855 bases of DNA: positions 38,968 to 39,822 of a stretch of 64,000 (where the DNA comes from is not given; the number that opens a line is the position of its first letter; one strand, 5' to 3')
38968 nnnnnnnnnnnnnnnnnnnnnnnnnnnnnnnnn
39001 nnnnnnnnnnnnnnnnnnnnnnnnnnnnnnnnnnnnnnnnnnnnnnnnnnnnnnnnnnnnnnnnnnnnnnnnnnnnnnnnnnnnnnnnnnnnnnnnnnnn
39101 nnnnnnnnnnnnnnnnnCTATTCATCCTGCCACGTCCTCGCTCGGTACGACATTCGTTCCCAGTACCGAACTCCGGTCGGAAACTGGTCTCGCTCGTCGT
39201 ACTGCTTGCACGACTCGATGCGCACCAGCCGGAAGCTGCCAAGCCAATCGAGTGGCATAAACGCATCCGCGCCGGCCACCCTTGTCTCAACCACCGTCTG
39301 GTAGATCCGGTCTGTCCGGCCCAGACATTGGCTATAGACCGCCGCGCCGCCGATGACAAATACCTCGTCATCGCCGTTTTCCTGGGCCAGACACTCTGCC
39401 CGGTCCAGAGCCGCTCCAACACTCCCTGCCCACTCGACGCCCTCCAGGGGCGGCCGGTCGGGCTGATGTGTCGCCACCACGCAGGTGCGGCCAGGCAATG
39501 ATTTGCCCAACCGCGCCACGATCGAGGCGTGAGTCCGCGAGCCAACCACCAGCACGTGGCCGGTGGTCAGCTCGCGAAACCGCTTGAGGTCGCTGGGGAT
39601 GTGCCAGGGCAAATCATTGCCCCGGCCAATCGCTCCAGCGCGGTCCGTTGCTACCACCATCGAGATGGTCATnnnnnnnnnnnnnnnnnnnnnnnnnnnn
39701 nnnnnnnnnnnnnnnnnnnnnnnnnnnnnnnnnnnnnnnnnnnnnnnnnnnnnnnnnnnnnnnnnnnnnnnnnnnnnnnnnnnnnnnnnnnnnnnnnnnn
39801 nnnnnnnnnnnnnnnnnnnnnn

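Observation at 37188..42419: Complete thymidylate cycle co-localised: dCMP-deaminase-like, ThyA, DHFR, GlyA and accessory HIT, NUDIX-like and nucleotidyltransferase genes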

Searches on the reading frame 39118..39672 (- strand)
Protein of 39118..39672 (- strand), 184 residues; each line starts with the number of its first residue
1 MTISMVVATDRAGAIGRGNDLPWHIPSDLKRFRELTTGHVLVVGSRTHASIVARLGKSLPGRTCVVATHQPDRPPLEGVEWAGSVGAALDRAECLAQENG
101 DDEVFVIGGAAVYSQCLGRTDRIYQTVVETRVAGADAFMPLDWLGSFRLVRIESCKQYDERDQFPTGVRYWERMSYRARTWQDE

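Call 3: search_protein_families(library=pfam, proteins=[window:39118-39672:-], max_evalue=0.01)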
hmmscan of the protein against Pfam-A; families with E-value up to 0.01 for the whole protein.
window:39118-39672:- (184 aa): 1 family
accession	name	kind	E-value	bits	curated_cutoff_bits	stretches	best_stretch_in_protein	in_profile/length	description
PF00186.24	DHFR_1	-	1.4e-36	126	25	1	2-173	1-159/159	Dihydrofolate reductase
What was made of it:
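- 39118..39672 (-): folA (DHFR), Actinomycetota-type. PF00186, 126 bits (call 3).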

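Call 4: search_protein_families(library=ncbifam, proteins=[window:39118-39672:-], max_evalue=0.01)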
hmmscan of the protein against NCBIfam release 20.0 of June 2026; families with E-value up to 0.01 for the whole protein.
window:39118-39672:- (184 aa): 30 families (the best 25 are shown)
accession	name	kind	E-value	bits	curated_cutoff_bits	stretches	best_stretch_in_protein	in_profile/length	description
NF000019.2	trim_DfrA3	exception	1.2e-23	83.8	350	1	1-147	1-136/162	trimethoprim-resistant dihydrofolate reductase DfrA3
NF033851.1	trim_DfrA35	exception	1.6e-23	83.2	360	1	3-143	2-136/170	trimethoprim-resistant dihydrofolate reductase DfrA35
NF000006.2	trim_DfrA26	exception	7.9e-23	81.5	350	1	3-141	19-151/183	trimethoprim-resistant dihydrofolate reductase DfrA26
NF000155.1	trim_DfrC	exception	7.1e-22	78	350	1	1-166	1-150/161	trimethoprim-sensitive dihydrofolate reductase DfrC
NF008037.0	PRK10769.1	equivalog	9.1e-21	74.4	168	1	2-141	2-132/160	type 3 dihydrofolate reductase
NF000012.1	trim_DfrI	exception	9.2e-21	74.2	400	1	3-171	28-187/191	trimethoprim-resistant dihydrofolate reductase DfrI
NF000055.3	trim_DfrA12_A21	exception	5.3e-19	68.6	330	1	3-154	8-148/165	DfrA12/DfrA21 family trimethoprim-resistant dihydrofolate reductase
NF000109.2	trim_DfrA9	exception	1.3e-18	67.6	350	1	3-150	4-147/177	trimethoprim-resistant dihydrofolate reductase DfrA9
NF041386.1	dihyfolred_HdrA_Halo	equivalog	5.9e-18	65.2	300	1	2-138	2-131/158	dihydrofolate reductase HdrA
NF047323.1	trim_DfrA50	exception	1.3e-17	64.2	355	1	4-146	2-129/158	trimethoprim-resistant dihydrofolate reductase DfrA50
NF040541.1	trim_DfrE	exception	1.4e-17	63.8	347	1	1-136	1-125/157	trimethoprim-resistant dihydrofolate reductase DfrE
NF000159.1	trim_DfrD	exception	1.8e-17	63.7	350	1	2-172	6-163/166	trimethoprim-resistant dihydrofolate reductase DfrD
NF033473.1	trim_sens_DfrEf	exception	3.1e-17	62.9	350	1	5-144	4-134/164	trimethoprim-sensitive dihydrofolate reductase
NF000053.2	trim_DfrA12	exception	5.5e-17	62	360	1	3-155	8-149/165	trimethoprim-resistant dihydrofolate reductase DfrA12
NF047324.1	trim_DfrA51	exception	2.4e-16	60.4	322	1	4-156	2-139/158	trimethoprim-resistant dihydrofolate reductase DfrA51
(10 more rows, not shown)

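Call 15: search_protein_families(library=padloc, proteins=[window:39118-39672:-], max_evalue=0.01)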
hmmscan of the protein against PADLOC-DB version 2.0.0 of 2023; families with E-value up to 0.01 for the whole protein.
window:39118-39672:- (184 aa): 0 families

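Call 65: search_protein_families(library=pfam, proteins=[L087:17120-18094:+, L087:16134-17123:+, L087:18146-18748:-, L092:10341-10760:+, L092:12613-12981:+], max_evalue=0.01)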
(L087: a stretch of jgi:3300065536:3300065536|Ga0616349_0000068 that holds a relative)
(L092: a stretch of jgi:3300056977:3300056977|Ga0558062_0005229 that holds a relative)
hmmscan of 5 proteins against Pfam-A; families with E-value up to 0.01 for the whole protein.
L087:17120-18094:+ (324 aa): 2 families
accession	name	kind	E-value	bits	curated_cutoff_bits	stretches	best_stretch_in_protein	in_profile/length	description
PF14437.12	MafB19-deam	-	2e-05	25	27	1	243-305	42-106/142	MafB19-like deaminase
PF00383.29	dCMP_cyt_deam_1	-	0.00011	22.5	25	1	178-299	4-101/102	Cytidine and deoxycytidylate deaminase zinc-binding region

L087:16134-17123:+ (329 aa): 5 families
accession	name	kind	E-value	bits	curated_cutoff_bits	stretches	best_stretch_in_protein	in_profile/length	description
PF00293.34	NUDIX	-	1.5e-11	44.9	21.1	1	185-313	7-122/134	NUDIX domain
PF01230.28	HIT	-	6.2e-09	36.8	21.5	1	40-131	4-94/98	HIT domain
PF11969.13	DcpS_C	-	3.8e-05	24.5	24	1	34-135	2-107/114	Scavenger mRNA decapping enzyme C-term binding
PF22327.2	Nudt16-like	-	0.0016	18.8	27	1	208-255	32-79/161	U8 snoRNA-decapping enzyme-like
PF04677.20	CwfJ_C_1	-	0.0038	17.5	21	0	51-132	44-109/122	Protein similar to CwfJ C-terminus 1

L087:18146-18748:- (200 aa): 0 families

L092:10341-10760:+ (139 aa): 1 family
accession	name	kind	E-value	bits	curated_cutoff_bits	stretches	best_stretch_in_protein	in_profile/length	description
PF21372.3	Zn_ribbon_bTOP1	-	0.0053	16.9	27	1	42-59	16-33/45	Topoisomerase I, zinc finger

L092:12613-12981:+ (122 aa): 0 families
